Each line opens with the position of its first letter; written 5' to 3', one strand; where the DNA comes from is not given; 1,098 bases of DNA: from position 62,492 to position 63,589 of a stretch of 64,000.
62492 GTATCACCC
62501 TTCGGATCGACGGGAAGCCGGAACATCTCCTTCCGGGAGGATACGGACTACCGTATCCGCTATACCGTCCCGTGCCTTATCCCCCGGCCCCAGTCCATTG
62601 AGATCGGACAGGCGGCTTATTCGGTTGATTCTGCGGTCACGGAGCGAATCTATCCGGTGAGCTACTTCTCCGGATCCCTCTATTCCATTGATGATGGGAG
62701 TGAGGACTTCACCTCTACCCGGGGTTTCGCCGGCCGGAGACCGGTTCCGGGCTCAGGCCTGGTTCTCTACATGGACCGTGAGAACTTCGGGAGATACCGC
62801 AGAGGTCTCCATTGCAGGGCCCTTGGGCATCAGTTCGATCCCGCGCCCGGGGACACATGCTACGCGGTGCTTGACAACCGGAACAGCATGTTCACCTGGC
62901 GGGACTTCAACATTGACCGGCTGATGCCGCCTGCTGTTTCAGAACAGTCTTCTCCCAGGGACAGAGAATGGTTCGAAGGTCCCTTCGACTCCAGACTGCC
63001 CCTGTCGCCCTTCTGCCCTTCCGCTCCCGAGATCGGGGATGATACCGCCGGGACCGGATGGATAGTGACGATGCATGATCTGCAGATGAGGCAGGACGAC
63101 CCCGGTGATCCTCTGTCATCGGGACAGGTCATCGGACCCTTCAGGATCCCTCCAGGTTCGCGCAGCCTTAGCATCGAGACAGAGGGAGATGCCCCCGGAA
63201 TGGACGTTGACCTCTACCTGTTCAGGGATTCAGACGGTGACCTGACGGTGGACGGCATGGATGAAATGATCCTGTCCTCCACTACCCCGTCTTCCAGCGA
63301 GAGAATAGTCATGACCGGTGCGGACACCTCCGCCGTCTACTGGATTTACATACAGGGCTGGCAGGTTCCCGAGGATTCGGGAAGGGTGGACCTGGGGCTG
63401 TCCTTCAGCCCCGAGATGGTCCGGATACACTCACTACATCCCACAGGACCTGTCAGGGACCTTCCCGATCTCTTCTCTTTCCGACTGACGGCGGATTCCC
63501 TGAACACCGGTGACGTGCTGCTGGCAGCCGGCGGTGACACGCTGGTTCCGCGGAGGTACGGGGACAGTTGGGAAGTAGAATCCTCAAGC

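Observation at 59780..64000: ORF of more than 1400 codons missing from the ORF track: secreted FG-GAP plus transglutaminase-core giant protein running off the window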

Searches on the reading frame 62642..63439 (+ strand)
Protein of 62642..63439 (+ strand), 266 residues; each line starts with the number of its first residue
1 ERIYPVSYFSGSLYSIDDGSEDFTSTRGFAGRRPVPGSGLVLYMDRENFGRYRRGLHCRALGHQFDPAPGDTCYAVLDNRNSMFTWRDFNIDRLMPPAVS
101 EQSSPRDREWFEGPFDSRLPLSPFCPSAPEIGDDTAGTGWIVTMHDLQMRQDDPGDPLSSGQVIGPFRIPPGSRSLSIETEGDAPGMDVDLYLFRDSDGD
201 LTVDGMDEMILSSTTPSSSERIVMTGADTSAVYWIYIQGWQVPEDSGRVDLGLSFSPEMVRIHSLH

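Call 49: predict_structure(alignment_id=A3)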
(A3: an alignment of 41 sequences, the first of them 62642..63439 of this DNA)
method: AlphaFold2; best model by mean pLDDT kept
length: 266 residues; sequences in the alignment: 41
mean_pLDDT: 74.4   pTM: 0.54
mean pLDDT of the five models: 74.4, 72.7, 71.5, 71.0, 70.7
residues with pLDDT >= 90: 72; 70-90: 100; 50-70: 43; < 50: 51
segments of 3 or more residues with pLDDT < 50: 1-12, 21-34, 82-86, 119-130, 132-136, 264-266
pLDDT, mean of each block of 10 residues (from residue 1): 35 58 35 52 87 76 87 78 50 59 85 67 43 58 89 72 91 93 92 92 88 93 94 93 86 92 56
secondary structure, 60 per line:
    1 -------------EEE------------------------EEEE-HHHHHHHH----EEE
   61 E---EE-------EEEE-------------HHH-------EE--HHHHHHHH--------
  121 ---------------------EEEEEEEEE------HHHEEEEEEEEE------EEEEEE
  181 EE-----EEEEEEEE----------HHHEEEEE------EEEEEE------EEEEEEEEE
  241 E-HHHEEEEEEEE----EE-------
elements in order: E14-16 E41-44 H46-53 E58-61 E74-77 H105-112 E142-150 E160-168 E175-182 E188-195 E209-213 E220-225 E232-241 E246-253

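Call 52: fold_search(model_id=the predicted structure, library=pdb)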
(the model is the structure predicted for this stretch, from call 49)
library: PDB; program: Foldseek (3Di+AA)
matches with E <= 10: 1653; with E <= 0.001: 3
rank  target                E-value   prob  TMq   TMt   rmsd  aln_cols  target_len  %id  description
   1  3afg_B                5.8e-05  1.00  0.31  0.17   3.2       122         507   18  Crystal structure of ProN-Tk-SP from Thermococcus kodakaraensis (released 2010-08-04)
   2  3afg_A                1.7e-04  1.00  0.32  0.17   2.9       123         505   17  Crystal structure of ProN-Tk-SP from Thermococcus kodakaraensis (released 2010-08-04)
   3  9ues_B                2.4e-04  1.00  0.31  0.21   3.3       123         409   20  Crystal structure of an inactive TKSP mutant in complex with the TKS propeptide (released 2026-02-18)
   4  8a28_A                1.3e-03  1.00  0.23  0.17   4.8       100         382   15  Structure of the astacin zymogen of LAST-MAM from Limulus polyphemus (released 2022-10-19)
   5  1wmd                  1.5e-03  1.00  0.25  0.16   6.6       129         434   16  Crystal Structure of alkaline serine protease KP-43 from Bacillus sp. KSM-KP43 (1.30 angstrom, 100 K) (released 2004-09-14)
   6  4uyb                  1.6e-03  1.00  0.31  0.22   4.3       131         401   11  Crystal structure of SEC14-like protein 3 (released 2014-09-24)
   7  3c7e                  1.6e-03  0.99  0.23  0.14  10.3       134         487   12  Crystal structure of a glycoside hydrolase family 43 arabinoxylan arabinofuranohydrolase from Bacillus subtilis. (released 2008-11-18)
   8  4jdn_C                1.6e-03  0.90  0.19  0.29  11.0       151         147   12  Secreted Chlamydial Protein PGP3, C-terminal Domain (released 2013-06-05)
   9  4aed_C                1.9e-03  0.63  0.23  0.24  19.2       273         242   12  Crystal structure of Human enterovirus 71 (released 2012-04-25)
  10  2y6j                  2.4e-03  1.00  0.24  0.36   5.8       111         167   14  X-2 engineered mutated CBM4-2 Carbohydrate Binding Module from a Thermostable Rhodothermus marinus Xylanase (released 2012-03-07)
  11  1olm_E                2.5e-03  1.00  0.32  0.22   4.7       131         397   14  Supernatant Protein Factor in Complex with RRR-alpha-Tocopherylquinone: A Link between Oxidized Vitamin E and Choleste (released 2004-08-12)
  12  5gu5                  2.5e-03  1.00  0.27  0.58   4.8       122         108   11  Crystal structure of p24gamma2 GOLD domain determined by sulfur-SAD (released 2017-01-25)
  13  5fax_A                2.5e-03  1.00  0.26  0.17   6.3       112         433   19  Structure of subtilase SubHal from Bacillus halmapalus (released 2016-05-18)
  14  4jdo_B                2.7e-03  0.98  0.23  0.27   7.3       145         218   14  Secreted chlamydial protein pgp3, coiled-coil deletion (released 2013-06-05)
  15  2y6k_A                3.0e-03  1.00  0.25  0.36   4.8       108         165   13  Xylotetraose bound to X-2 engineered mutated CBM4-2 Carbohydrate Binding Module from a Thermostable Rhodothermus marin (released 2012-03-07)
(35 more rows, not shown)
